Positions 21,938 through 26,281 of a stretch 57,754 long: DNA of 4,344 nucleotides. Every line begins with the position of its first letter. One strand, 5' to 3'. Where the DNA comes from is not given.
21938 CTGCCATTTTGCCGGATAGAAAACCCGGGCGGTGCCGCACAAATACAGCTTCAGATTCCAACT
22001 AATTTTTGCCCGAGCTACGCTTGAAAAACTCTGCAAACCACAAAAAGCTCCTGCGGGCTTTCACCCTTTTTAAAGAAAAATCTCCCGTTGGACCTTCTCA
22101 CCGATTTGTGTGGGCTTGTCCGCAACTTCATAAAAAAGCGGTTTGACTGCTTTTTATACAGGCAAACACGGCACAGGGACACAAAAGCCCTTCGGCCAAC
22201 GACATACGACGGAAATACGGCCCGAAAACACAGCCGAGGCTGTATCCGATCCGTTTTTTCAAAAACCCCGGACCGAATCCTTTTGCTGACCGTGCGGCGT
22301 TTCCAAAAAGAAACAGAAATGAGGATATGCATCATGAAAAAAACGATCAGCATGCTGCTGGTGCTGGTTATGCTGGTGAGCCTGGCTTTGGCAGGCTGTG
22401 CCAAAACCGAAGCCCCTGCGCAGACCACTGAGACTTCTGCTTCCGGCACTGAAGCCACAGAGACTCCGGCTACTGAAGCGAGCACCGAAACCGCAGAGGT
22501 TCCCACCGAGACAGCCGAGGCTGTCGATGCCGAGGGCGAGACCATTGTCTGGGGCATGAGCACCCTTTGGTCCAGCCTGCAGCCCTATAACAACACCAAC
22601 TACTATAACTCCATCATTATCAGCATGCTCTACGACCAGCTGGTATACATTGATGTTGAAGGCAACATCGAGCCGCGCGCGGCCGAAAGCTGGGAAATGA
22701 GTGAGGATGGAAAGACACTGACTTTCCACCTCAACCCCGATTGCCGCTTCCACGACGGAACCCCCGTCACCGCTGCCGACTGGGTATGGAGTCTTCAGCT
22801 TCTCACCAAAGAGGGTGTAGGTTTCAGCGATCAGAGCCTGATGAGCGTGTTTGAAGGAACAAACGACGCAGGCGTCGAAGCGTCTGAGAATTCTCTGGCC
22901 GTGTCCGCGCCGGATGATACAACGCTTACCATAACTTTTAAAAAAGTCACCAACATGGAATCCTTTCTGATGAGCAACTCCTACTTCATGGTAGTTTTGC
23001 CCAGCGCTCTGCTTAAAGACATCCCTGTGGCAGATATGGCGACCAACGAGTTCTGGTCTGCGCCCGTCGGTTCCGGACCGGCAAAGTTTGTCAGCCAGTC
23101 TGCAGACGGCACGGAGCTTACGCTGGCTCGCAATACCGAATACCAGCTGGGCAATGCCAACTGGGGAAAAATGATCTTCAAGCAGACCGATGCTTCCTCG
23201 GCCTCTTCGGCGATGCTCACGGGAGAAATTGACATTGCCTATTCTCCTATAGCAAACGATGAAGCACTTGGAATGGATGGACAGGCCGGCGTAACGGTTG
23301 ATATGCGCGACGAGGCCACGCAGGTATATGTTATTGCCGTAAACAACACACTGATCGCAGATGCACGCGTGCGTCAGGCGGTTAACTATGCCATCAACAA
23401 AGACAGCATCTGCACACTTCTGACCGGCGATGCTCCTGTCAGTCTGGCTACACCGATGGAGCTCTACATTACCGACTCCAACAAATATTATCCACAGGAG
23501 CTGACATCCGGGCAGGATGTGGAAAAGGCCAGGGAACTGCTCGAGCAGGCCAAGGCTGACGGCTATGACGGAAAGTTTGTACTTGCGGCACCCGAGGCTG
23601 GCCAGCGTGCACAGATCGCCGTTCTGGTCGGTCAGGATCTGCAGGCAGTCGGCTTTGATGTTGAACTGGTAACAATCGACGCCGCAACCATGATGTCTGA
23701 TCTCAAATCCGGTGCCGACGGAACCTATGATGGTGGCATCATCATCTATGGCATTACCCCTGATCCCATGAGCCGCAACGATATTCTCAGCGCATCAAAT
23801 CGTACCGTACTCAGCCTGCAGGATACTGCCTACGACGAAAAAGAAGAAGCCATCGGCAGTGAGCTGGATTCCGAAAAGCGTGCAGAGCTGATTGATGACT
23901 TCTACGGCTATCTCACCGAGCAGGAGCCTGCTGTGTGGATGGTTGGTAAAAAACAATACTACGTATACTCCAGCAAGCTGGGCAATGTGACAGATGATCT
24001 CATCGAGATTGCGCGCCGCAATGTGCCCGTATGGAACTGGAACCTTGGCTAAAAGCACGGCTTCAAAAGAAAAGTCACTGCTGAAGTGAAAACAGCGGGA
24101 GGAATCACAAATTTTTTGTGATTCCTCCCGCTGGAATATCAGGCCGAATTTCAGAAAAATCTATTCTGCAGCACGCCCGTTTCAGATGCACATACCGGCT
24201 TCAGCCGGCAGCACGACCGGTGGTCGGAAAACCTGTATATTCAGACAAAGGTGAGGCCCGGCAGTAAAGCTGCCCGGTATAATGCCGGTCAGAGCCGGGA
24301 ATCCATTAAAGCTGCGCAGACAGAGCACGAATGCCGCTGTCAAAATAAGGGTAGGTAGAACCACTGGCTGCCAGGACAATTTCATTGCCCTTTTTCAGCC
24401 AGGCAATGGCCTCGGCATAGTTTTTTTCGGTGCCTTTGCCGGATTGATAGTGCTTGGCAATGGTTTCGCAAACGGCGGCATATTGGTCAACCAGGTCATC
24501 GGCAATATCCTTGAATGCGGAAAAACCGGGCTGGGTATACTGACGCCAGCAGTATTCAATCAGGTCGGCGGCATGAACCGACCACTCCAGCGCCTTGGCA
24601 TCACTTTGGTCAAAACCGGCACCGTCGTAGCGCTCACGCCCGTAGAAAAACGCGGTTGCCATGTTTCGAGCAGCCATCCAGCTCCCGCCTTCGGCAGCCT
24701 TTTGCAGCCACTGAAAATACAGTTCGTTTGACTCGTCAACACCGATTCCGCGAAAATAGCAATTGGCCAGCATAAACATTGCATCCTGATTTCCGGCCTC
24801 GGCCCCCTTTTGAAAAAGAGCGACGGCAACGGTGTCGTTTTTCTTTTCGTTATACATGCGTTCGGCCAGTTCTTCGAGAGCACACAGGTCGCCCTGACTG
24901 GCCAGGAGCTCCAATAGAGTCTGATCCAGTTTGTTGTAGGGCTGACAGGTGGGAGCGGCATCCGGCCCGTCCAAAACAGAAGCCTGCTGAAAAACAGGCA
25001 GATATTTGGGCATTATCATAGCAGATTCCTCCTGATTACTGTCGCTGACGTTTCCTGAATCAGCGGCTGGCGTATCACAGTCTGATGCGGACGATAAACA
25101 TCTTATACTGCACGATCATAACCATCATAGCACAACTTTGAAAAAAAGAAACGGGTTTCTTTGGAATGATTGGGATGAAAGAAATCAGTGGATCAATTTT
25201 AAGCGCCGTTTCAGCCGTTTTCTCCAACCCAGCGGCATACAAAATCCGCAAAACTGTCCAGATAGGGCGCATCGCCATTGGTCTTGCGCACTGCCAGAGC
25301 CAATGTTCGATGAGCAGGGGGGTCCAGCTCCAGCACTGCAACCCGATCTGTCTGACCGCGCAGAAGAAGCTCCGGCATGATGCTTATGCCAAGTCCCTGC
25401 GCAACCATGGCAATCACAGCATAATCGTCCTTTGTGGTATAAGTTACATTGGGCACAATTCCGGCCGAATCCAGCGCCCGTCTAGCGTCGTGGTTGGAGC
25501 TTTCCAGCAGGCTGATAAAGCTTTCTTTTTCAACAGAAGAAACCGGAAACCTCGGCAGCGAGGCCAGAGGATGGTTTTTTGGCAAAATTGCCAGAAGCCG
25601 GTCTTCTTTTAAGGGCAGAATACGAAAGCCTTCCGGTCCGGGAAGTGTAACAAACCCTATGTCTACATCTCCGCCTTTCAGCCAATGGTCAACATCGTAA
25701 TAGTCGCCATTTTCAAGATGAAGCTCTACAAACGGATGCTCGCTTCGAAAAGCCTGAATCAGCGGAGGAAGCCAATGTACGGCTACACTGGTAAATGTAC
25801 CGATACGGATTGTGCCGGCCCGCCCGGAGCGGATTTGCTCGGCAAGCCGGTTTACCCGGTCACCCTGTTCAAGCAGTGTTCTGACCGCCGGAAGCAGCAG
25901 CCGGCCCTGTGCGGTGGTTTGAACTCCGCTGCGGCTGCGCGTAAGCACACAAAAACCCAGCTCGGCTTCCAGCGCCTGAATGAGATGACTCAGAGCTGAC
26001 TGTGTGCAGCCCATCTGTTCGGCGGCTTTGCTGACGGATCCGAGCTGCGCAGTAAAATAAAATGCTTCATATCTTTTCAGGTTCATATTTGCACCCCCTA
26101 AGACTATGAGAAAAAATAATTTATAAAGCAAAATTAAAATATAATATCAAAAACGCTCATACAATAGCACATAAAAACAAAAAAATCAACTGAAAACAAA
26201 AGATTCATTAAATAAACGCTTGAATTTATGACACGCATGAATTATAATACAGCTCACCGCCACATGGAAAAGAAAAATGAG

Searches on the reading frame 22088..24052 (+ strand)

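Call 37: search_protein_families(library=pfam, proteins=[window:22088-24052:+], max_evalue=0.0001)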
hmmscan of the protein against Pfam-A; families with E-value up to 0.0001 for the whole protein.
window:22088-24052:+ (654 aa): 1 family
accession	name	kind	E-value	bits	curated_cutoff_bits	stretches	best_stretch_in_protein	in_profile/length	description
PF00496.27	SBP_bac_5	-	5e-65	220.4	32.4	1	194-561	2-354/368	Bacterial extracellular solute-binding proteins, family 5 Middle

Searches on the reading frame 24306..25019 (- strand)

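Call 37: search_protein_families(library=pfam, proteins=[window:24306-25019:-], max_evalue=0.0001)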
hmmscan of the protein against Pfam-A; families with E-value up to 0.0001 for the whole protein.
window:24306-25019:- (237 aa): 1 family
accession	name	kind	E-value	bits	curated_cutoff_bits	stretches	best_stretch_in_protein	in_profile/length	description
PF08238.18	Sel1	-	6.2e-15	55.5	30.7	1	79-113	2-36/36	Sel1 repeat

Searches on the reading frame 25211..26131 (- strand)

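Call 37: search_protein_families(library=pfam, proteins=[window:25211-26131:-], max_evalue=0.0001)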
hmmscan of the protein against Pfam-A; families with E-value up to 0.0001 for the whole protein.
window:25211-26131:- (306 aa): 2 families
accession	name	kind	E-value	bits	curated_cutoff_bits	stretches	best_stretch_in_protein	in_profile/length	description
PF03466.25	LysR_substrate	-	9.5e-43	146.4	28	1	102-298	2-204/209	LysR substrate binding domain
PF00126.33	HTH_1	-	1.7e-15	57.1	26.6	1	18-77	1-60/60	Bacterial regulatory helix-turn-helix protein, lysR family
